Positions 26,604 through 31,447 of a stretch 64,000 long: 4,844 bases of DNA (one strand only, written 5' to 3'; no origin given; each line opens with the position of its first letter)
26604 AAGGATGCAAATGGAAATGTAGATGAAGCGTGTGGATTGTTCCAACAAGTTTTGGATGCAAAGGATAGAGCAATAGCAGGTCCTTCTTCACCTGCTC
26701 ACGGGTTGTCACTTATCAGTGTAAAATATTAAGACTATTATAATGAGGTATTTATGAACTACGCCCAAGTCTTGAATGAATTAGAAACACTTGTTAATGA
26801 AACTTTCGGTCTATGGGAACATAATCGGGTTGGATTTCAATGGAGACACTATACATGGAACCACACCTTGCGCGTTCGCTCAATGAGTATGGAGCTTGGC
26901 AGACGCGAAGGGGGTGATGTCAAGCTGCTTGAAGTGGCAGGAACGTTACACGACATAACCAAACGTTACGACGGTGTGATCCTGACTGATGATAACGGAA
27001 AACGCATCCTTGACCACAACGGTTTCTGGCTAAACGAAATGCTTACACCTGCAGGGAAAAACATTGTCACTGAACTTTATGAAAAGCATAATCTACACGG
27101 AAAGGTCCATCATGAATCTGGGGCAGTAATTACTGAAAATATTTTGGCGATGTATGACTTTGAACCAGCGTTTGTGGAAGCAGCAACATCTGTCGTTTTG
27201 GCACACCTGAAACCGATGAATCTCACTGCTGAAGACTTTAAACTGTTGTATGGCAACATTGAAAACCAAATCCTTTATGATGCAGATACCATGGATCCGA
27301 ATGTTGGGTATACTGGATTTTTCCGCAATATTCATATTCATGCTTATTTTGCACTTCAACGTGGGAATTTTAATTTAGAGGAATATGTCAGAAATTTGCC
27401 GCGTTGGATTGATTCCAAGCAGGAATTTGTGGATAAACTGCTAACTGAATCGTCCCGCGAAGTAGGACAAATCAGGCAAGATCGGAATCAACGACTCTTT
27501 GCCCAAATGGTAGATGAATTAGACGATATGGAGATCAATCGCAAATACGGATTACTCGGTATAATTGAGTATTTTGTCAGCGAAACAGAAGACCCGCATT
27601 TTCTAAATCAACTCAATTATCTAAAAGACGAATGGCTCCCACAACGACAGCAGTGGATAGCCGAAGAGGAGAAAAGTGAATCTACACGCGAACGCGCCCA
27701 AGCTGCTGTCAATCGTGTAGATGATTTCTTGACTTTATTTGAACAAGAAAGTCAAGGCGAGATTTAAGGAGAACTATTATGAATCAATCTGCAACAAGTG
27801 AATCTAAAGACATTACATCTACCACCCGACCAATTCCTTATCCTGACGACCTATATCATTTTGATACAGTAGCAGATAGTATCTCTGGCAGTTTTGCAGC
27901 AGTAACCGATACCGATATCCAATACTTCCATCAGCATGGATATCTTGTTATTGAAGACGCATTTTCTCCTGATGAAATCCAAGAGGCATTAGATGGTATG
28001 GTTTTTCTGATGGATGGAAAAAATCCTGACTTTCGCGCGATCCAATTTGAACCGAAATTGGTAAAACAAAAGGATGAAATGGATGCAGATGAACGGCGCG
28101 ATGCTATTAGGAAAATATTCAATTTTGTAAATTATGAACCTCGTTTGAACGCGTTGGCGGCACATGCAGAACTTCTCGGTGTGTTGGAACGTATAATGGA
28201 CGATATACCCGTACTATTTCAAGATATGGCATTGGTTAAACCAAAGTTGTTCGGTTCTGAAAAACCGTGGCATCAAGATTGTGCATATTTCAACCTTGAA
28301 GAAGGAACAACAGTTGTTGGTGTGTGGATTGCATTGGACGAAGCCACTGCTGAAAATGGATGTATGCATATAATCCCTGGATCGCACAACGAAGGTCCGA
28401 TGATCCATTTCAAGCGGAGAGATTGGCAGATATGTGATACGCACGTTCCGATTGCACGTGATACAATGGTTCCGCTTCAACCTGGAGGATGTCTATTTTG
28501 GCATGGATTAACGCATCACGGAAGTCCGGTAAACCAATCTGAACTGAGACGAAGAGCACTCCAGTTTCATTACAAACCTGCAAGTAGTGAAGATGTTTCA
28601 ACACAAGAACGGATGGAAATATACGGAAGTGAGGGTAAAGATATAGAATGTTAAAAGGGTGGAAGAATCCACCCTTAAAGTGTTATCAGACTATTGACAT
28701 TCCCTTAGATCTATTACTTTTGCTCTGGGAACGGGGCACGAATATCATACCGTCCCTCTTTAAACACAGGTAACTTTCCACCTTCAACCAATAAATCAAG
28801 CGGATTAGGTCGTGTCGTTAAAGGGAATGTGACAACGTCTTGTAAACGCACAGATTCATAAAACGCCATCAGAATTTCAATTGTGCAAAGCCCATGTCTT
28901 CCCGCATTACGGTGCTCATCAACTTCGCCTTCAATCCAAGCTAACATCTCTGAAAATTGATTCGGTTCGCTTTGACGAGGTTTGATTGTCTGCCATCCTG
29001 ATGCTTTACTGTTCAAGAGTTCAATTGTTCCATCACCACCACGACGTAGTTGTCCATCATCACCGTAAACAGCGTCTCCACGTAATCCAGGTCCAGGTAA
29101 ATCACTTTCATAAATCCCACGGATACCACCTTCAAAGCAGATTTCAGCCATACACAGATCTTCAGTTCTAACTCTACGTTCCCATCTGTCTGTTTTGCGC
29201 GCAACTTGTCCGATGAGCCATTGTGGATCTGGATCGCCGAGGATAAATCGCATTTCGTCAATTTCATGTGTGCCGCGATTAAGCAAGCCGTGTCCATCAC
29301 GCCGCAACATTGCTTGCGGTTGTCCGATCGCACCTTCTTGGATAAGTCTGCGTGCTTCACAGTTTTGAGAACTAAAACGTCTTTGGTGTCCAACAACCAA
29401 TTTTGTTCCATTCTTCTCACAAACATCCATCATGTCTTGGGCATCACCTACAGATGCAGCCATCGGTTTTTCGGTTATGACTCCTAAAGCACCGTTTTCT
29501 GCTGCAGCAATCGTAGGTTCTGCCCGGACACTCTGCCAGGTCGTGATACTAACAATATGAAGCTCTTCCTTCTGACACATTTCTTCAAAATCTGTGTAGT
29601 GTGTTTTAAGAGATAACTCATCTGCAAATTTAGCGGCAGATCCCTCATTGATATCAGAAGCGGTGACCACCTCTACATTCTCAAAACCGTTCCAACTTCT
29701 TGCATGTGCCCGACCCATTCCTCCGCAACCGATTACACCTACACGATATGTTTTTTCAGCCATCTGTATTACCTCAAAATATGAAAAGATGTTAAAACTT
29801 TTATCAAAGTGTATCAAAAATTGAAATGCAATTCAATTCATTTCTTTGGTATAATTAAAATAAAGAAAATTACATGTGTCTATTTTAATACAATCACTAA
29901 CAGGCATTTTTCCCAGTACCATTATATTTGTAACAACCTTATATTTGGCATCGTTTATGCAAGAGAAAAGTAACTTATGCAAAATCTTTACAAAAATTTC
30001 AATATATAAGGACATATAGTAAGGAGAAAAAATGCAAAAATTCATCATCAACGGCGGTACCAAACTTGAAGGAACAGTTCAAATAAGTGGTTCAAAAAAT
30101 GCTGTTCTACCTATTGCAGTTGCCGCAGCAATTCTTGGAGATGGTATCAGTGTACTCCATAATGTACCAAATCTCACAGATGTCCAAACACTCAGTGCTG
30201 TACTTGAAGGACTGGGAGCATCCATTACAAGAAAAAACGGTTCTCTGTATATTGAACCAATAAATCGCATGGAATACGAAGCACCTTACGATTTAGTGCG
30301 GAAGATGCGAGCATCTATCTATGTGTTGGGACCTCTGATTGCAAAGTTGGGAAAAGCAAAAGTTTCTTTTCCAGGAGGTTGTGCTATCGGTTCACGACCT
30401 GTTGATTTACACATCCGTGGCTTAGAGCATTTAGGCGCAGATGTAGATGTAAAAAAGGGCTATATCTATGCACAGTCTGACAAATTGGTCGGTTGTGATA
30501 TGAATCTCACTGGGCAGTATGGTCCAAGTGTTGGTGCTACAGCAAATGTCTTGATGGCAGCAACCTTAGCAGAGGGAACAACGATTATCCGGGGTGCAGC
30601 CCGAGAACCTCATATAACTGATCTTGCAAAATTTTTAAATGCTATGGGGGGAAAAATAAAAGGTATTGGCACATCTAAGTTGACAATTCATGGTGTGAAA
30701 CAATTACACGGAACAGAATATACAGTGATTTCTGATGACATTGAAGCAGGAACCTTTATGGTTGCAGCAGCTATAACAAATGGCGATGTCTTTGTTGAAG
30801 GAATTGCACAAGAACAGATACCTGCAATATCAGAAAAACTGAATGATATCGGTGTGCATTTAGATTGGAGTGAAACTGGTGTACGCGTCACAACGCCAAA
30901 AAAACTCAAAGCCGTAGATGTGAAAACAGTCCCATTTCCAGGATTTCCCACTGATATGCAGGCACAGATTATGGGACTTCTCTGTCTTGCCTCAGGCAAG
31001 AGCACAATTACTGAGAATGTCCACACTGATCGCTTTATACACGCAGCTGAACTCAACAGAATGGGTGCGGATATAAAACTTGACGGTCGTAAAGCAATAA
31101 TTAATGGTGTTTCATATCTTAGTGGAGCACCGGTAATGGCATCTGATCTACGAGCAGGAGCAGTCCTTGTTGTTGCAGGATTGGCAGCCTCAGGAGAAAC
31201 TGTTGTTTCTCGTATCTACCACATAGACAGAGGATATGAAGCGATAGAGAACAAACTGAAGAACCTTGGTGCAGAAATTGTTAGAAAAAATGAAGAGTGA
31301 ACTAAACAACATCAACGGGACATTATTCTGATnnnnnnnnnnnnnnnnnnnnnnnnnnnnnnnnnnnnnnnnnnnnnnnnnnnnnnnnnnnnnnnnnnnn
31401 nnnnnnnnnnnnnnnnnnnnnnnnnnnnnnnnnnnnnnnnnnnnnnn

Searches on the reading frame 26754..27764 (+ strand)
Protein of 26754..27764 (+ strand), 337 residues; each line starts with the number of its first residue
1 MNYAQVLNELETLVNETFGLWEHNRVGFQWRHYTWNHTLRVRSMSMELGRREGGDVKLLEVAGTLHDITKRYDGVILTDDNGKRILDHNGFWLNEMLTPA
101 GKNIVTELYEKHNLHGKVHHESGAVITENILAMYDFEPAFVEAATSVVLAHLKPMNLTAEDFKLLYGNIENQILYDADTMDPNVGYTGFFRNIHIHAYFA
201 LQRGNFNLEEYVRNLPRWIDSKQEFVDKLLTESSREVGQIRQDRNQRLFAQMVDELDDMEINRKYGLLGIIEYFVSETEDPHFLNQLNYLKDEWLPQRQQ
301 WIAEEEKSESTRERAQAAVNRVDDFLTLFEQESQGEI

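Call 91: search_protein_families(library=pfam, proteins=[window:26754-27764:+], max_evalue=0.00001)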
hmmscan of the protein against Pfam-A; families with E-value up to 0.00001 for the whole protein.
window:26754-27764:+ (337 aa): 1 family
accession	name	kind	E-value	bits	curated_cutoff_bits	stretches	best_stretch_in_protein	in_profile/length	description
PF01966.28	HD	-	4.8e-09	37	22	1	34-117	1-90/116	HD domain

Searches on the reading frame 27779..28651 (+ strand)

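Call 91: search_protein_families(library=pfam, proteins=[window:27779-28651:+], max_evalue=0.00001)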
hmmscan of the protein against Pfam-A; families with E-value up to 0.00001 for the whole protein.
window:27779-28651:+ (291 aa): 1 family
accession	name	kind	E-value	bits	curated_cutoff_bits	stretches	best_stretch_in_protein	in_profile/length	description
PF05721.19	PhyH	-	4.9e-36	125.5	22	1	50-260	1-213/213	Phytanoyl-CoA dioxygenase (PhyH)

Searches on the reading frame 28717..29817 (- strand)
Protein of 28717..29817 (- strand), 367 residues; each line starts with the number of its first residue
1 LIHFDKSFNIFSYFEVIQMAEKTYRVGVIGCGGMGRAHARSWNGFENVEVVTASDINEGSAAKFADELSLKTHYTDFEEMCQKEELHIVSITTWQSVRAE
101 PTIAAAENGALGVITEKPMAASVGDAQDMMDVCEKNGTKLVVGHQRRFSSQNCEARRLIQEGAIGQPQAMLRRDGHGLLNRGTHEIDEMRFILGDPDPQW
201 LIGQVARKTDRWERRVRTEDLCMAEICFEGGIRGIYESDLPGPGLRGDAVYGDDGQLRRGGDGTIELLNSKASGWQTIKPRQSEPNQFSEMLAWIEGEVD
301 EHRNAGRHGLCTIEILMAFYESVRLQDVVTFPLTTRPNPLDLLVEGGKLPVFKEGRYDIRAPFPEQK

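Call 91: search_protein_families(library=pfam, proteins=[window:28717-29817:-], max_evalue=0.00001)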
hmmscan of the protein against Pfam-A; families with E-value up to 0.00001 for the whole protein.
window:28717-29817:- (367 aa): 2 families
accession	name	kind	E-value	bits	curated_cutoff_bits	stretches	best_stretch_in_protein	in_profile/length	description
PF01408.29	GFO_IDH_MocA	-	1.5e-24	87.4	24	1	25-144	2-120/120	Oxidoreductase family, NAD-binding Rossmann fold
PF22725.1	GFO_IDH_MocA_C3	-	5.3e-06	26.9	27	0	174-256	42-122/124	GFO/IDH/MocA C-terminal domain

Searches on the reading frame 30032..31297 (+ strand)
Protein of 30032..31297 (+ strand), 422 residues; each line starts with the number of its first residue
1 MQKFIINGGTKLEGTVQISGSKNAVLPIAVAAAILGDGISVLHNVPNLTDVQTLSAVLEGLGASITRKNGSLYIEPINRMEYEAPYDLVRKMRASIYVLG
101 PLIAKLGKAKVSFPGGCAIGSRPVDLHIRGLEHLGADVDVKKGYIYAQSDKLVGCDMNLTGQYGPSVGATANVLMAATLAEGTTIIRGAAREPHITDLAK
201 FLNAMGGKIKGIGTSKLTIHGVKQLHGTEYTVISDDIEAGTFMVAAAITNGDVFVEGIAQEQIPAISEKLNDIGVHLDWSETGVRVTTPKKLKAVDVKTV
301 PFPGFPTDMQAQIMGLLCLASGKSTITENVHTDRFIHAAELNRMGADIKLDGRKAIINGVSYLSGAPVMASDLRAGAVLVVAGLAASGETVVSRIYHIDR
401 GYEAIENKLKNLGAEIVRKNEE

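Call 91: search_protein_families(library=pfam, proteins=[window:30032-31297:+], max_evalue=0.00001)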
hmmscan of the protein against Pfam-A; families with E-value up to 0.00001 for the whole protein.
window:30032-31297:+ (422 aa): 1 family
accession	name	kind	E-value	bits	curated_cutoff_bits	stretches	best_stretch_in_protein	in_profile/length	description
PF00275.25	EPSP_synthase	-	1e-104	351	22.8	1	7-409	2-417/417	EPSP synthase (3-phosphoshikimate 1-carboxyvinyltransferase)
